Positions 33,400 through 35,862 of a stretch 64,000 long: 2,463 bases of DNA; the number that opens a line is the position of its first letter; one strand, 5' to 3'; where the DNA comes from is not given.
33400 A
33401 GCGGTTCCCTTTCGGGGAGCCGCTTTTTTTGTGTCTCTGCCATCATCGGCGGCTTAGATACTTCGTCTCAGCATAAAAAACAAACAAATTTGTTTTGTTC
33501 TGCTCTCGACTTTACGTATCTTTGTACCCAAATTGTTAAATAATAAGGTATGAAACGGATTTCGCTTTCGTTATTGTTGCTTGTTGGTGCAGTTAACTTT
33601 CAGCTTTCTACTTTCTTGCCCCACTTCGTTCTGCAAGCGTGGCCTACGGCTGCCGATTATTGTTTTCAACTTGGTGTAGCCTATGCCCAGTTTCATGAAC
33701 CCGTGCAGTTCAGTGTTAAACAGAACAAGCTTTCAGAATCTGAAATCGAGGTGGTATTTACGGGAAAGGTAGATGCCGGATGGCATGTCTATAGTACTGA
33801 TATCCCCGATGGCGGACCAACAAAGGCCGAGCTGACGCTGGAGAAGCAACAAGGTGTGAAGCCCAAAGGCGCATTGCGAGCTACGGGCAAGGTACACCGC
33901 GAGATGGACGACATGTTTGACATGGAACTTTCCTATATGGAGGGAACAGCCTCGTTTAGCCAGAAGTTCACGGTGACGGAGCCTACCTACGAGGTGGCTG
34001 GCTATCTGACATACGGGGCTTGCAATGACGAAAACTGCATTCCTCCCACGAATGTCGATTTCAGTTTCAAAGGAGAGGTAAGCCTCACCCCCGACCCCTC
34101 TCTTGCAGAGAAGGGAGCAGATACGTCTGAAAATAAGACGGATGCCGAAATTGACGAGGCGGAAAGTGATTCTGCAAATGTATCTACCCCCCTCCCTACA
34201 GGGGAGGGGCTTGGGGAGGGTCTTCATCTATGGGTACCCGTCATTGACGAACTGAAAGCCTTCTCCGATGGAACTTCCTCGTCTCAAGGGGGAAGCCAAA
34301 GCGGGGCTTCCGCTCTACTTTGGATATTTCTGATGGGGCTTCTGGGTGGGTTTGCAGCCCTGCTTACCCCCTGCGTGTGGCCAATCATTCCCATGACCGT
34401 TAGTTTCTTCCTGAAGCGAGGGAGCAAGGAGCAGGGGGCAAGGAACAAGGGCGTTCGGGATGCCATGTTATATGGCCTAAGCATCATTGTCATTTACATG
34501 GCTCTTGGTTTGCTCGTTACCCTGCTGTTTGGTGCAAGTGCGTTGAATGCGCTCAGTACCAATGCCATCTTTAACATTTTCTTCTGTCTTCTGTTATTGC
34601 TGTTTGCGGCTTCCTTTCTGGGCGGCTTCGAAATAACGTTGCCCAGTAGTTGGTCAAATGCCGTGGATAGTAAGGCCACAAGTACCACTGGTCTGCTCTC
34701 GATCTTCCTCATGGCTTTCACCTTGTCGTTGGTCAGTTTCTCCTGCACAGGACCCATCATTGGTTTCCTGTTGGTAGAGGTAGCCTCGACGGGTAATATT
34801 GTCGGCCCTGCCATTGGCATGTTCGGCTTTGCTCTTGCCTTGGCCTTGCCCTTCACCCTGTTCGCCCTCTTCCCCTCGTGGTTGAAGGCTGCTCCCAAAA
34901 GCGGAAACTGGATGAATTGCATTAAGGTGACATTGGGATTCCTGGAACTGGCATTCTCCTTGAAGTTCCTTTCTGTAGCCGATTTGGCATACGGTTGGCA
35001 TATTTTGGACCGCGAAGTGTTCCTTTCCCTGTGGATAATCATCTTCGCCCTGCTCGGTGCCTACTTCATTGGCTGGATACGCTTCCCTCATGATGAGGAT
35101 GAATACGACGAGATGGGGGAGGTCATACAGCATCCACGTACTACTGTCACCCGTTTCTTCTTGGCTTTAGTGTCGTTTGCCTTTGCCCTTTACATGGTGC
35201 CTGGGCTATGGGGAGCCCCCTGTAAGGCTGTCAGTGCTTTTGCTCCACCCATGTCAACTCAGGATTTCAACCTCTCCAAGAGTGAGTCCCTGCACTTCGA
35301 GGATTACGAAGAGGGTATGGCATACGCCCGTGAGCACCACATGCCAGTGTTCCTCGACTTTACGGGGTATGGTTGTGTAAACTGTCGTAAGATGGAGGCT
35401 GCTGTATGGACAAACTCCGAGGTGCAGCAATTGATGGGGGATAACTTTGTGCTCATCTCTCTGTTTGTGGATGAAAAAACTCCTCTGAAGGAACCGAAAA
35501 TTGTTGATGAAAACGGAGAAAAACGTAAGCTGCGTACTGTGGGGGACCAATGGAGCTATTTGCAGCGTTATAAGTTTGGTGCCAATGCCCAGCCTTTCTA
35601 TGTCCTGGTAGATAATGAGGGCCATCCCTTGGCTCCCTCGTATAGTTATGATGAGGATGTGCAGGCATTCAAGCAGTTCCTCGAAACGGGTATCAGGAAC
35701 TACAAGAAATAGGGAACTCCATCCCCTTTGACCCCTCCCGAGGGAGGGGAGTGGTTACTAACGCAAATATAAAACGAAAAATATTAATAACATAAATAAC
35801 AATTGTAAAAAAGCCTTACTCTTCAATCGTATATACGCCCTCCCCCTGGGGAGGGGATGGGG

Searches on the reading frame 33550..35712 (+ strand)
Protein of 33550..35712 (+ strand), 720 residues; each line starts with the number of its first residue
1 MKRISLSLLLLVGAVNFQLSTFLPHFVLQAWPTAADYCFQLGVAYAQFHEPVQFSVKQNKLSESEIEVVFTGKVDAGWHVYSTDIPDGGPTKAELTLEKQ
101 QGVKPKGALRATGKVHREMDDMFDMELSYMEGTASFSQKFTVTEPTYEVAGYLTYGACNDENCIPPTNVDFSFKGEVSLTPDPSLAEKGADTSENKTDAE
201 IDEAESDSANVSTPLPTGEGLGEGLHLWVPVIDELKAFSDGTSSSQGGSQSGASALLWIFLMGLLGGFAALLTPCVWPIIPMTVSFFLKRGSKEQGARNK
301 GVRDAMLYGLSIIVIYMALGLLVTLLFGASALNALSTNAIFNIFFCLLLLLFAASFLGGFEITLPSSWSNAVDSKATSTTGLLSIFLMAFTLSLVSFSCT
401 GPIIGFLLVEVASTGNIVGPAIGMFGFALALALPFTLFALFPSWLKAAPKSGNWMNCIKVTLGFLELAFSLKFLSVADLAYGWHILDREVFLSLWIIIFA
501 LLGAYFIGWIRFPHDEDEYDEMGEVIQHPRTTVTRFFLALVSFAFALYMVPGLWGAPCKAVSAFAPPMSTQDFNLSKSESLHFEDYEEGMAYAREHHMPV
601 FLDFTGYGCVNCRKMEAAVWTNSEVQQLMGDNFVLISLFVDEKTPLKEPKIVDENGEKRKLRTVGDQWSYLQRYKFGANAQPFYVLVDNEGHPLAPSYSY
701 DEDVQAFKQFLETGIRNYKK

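Call 77: search_protein_families(library=pfam, proteins=[window:33550-35712:+])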
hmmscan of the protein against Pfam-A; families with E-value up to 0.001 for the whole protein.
window:33550-35712:+ (720 aa): 5 families
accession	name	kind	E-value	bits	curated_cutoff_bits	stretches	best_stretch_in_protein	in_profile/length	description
PF02683.22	DsbD_TM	-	1.2e-23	84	27.1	1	258-474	2-215/219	Cytochrome C biogenesis protein transmembrane domain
PF13899.12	Thioredoxin_7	-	2.6e-12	47.1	27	1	585-645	5-65/83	Thioredoxin-like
PF11412.14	DsbD_N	-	1.1e-05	25.9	25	1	61-169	15-113/119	Thiol:disulfide interchange protein DsbD, N-terminal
PF03190.21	Thioredox_DsbH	-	0.0001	22.7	27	1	587-642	27-82/163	Protein of unknown function, DUF255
PF13098.12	Thioredoxin_2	-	0.00011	23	27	1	593-690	1-85/104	Thioredoxin-like domain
